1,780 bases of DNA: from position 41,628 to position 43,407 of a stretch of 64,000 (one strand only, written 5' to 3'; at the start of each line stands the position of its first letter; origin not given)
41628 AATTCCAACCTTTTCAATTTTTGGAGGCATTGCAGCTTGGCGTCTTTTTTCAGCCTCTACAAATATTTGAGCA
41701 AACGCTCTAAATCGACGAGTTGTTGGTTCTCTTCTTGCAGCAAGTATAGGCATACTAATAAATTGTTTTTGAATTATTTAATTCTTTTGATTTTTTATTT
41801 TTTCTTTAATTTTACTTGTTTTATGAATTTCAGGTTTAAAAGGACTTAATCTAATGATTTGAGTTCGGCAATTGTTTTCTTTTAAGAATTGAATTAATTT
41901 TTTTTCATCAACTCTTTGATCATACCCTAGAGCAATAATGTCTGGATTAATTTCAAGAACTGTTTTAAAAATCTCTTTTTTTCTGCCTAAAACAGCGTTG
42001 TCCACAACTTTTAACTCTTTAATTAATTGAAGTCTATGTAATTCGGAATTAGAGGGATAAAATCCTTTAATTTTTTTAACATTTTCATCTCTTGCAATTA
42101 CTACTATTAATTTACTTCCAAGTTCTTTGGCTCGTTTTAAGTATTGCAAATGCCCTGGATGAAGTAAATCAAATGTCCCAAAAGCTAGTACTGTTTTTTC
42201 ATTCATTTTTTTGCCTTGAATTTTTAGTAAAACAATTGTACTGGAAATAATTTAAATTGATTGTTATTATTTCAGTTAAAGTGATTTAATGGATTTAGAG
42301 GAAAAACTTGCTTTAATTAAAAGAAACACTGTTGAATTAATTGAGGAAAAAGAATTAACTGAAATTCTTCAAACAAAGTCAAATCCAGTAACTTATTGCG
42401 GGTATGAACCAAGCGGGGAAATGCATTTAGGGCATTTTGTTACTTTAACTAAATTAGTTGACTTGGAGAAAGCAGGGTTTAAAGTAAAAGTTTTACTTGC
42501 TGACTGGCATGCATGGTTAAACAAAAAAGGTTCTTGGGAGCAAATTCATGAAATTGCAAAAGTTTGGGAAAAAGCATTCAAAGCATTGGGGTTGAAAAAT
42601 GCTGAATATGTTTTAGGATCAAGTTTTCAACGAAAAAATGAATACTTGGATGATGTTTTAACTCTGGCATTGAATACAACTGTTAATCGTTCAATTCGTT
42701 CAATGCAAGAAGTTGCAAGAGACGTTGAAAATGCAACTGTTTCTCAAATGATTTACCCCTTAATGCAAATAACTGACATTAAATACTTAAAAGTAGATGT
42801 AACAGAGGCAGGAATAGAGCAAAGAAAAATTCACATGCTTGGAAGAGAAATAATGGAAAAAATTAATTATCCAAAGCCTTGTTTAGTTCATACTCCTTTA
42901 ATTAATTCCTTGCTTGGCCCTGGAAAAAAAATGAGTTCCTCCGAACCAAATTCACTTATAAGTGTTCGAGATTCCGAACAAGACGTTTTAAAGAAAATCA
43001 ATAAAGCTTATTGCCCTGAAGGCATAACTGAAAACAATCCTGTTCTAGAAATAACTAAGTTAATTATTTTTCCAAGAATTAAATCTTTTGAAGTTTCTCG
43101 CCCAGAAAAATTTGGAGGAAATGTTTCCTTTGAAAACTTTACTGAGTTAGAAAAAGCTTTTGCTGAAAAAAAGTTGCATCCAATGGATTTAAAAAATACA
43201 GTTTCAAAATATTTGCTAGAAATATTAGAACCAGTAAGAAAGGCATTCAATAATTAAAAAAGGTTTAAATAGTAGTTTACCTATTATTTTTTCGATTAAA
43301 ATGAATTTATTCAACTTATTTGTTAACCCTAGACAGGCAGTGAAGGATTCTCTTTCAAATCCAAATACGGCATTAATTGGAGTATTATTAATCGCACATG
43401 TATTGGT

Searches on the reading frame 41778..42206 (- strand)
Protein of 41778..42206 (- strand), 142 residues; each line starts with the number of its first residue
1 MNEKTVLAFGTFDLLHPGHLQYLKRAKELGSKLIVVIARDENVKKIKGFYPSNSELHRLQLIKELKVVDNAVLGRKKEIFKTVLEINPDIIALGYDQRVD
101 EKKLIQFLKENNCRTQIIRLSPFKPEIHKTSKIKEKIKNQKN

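Call 34: search_protein_families(library=pfam, proteins=[window:41778-42206:-], max_evalue=0.001)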
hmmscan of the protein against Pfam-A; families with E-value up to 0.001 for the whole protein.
window:41778-42206:- (142 aa): 2 families
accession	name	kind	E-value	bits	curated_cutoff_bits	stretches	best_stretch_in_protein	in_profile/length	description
PF01467.32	CTP_transf_like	-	1e-19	71.5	21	1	7-135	1-132/133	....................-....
PF06574.18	FAD_syn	-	0.00066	20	27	0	2-33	5-36/158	FAD synthetase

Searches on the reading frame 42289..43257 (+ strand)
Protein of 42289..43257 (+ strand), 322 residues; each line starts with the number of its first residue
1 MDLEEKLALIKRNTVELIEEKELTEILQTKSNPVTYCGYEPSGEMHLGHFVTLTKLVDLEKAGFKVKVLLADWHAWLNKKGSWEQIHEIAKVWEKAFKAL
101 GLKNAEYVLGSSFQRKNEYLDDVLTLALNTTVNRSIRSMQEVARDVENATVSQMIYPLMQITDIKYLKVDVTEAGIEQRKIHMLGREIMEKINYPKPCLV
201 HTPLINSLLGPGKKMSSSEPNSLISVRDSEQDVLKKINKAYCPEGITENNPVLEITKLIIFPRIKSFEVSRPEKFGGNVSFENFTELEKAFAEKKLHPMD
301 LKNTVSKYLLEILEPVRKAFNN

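Call 34: search_protein_families(library=pfam, proteins=[window:42289-43257:+], max_evalue=0.001)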
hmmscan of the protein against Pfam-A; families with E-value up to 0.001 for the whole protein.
window:42289-43257:+ (322 aa): 1 family
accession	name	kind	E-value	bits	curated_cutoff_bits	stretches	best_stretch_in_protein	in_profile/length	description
PF00579.31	tRNA-synt_1b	-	9.3e-46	156.9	21.1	1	32-313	5-291/292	tRNA synthetases class I (W and Y)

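Call 46: find_related_loci(query=window:42289-43257:+, collection=genome_contigs, flank=10000)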
Query window:42289-43257:+ (322 aa) in genome_contigs; peptide patterns used: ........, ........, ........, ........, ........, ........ (x = any residue, [..] = any of these).
211 stretches matched a pattern; 156 encode a relative of the query (tblastn E <= 1e-3); the best 80 are kept; 80 distinct loci.
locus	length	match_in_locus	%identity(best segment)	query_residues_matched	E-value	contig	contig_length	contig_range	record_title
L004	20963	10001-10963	67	1-321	6e-154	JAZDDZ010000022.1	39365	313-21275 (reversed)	MAG: Candidatus Iainarchaeum archaeon isolate MEGAHIT-group-0.115 k141_1358838, whole genome shotgun sequence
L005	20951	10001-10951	67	4-320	5e-152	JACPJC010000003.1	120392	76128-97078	MAG: Candidatus Iainarchaeum archaeon isolate NC_groundwater_457_Ag_B-0.1um_46_10 S34_3B_scaffold_23274, whole genome sh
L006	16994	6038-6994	67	1-320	2e-147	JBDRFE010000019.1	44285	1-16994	MAG: archaeon isolate MEGAHIT-group-1.353 k141_8967148, whole genome shotgun sequence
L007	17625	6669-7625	67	1-320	6e-147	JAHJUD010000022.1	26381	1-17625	MAG: Candidatus Micrarchaeota archaeon isolate OS_PC_MetaG.mb.82 OS_PC_MetaG.mb.82_k141_72676, whole genome shotgun sequ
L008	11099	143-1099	66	1-320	2e-146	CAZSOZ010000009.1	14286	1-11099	MAG TPA_asm: uncultured archaeon isolate SRP141376_co4_183 genome assembly, contig: NODE_7204_length_14286_cov_11.356124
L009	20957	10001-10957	65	1-320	1e-145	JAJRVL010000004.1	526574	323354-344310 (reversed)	MAG: archaeon isolate Dive96_bin10.390 k141_1853870, whole genome shotgun sequence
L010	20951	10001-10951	64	3-320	9e-146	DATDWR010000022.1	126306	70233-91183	MAG TPA_asm: Candidatus Nanoarchaeia archaeon isolate SMAG_U8117 k141_1767305, whole genome shotgun sequence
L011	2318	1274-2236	67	1-321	1e-154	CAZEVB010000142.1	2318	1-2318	MAG TPA_asm: uncultured archaeon isolate SRP178699_co2_64 genome assembly, contig: NODE_72508_length_2318_cov_9.366770,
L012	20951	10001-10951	70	4-320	6e-145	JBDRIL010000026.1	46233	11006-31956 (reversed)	MAG: archaeon isolate MEGAHIT-group-1.583 k141_4772431, whole genome shotgun sequence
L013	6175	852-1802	62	1-318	5e-145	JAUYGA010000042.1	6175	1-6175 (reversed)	MAG: Nanoarchaeota archaeon isolate C21_metabat.bin.55 C21_k141_62984, whole genome shotgun sequence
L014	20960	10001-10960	64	1-320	1e-143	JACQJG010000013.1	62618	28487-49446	MAG: Candidatus Iainarchaeum archaeon isolate NC_groundwater_1145_Ag_S-0.1um_48_87 S_p1_S3_coassembly_k141_1547584, whol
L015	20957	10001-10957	64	1-320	4e-143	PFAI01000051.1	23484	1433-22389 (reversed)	MAG: Candidatus Diapherotrites archaeon CG10_big_fil_rev_8_21_14_0_10_31_34 CG10_8_21_14_0.10_scaffold_1759_c, whole gen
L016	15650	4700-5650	63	1-317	4e-142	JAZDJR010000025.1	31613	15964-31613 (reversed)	MAG: Candidatus Micrarchaeota archaeon isolate MEGAHIT-group-0.496 k141_15606651, whole genome shotgun sequence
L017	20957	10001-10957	64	1-320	4e-142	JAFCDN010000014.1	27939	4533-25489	MAG: Candidatus Iainarchaeum archaeon isolate Meg19_1012_Bin_505 Meg19_1012_Bin_505_scaffold_3205, whole genome shotgun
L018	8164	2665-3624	63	1-320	3e-142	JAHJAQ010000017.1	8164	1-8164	MAG: Candidatus Micrarchaeota archaeon isolate Modern_marine.mb.22 Modern_marine.mb.22_k141_268840, whole genome shotgun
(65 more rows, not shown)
